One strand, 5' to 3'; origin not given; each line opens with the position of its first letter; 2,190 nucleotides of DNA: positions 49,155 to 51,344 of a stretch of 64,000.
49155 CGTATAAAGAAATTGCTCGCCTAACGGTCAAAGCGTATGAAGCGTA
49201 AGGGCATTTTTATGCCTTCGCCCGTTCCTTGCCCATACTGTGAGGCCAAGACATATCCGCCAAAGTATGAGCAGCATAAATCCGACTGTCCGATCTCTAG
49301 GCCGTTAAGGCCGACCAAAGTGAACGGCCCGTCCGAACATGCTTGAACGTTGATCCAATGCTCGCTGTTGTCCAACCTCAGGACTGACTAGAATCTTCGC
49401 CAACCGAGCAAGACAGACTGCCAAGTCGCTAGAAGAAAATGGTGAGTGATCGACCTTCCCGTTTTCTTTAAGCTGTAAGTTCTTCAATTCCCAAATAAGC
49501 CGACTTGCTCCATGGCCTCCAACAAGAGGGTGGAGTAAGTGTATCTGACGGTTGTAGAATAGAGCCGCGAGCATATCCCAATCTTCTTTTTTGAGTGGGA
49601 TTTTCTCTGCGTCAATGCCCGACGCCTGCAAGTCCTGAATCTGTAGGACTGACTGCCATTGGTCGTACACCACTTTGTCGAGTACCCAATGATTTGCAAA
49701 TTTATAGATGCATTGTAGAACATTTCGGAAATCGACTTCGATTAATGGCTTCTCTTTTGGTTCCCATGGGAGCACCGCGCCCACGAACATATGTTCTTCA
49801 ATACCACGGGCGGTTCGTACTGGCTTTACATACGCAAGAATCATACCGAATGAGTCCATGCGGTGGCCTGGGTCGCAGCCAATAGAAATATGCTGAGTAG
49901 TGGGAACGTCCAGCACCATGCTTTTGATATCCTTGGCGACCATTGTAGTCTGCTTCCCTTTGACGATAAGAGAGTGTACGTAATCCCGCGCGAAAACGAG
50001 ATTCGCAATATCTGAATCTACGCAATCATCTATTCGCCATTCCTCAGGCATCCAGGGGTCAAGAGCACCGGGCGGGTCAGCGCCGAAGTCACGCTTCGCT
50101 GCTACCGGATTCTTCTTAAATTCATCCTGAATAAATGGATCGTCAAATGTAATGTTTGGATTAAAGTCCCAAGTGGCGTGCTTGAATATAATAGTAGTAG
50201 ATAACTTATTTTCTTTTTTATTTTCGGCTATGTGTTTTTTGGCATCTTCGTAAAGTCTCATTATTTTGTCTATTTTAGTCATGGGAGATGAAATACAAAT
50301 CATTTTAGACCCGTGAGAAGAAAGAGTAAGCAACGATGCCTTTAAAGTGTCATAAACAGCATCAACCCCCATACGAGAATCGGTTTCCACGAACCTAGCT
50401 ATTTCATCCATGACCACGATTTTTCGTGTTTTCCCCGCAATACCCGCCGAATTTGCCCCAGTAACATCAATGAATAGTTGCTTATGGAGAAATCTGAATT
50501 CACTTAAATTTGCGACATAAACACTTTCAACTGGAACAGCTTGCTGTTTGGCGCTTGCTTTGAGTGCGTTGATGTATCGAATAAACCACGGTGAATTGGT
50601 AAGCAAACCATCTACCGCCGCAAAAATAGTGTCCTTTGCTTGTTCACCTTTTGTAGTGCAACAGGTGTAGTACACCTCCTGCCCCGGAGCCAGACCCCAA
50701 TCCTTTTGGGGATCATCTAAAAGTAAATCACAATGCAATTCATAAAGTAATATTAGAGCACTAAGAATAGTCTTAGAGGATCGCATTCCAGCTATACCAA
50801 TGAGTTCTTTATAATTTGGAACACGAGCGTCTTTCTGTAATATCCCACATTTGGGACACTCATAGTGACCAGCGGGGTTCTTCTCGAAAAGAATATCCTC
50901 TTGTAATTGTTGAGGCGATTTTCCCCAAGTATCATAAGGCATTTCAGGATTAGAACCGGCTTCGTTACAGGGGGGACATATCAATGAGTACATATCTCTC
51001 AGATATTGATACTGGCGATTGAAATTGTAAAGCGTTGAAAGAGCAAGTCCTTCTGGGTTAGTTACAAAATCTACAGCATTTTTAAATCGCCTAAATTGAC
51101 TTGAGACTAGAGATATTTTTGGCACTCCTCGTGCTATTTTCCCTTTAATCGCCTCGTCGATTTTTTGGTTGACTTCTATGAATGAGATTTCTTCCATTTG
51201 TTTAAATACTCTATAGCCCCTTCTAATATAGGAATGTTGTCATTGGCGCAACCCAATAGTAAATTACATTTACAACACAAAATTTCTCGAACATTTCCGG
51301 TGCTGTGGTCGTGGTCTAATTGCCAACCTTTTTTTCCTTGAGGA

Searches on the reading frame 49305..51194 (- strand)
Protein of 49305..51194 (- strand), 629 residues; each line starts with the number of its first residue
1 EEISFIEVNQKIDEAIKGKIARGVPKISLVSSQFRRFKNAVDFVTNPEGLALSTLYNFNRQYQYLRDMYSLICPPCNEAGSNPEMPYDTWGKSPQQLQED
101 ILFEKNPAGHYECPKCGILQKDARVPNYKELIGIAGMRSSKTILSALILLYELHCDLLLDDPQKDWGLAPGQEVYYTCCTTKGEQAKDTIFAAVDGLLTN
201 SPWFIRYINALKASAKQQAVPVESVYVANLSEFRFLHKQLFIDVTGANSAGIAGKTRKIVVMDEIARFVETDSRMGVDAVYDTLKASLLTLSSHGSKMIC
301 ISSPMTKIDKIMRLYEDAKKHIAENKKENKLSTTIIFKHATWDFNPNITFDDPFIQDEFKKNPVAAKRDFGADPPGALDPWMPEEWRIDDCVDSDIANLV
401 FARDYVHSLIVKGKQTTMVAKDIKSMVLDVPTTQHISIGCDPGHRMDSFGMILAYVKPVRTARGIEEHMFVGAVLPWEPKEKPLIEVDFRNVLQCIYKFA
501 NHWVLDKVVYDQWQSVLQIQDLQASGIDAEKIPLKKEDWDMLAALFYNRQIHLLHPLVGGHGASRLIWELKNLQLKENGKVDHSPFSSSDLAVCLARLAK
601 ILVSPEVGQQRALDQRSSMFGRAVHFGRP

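Call 75: search_protein_families(library=phrogs, proteins=[window:49305-51194:-], max_evalue=0.00001)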
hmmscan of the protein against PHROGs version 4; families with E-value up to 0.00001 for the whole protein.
window:49305-51194:- (629 aa): 2 families
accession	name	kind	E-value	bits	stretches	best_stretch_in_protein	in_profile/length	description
phrog_17415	-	head and packaging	1.6e-32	113.5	1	137-551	405-812/940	terminase large subunit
phrog_9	-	head and packaging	1.9e-08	34.6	0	139-328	234-384/812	terminase large subunit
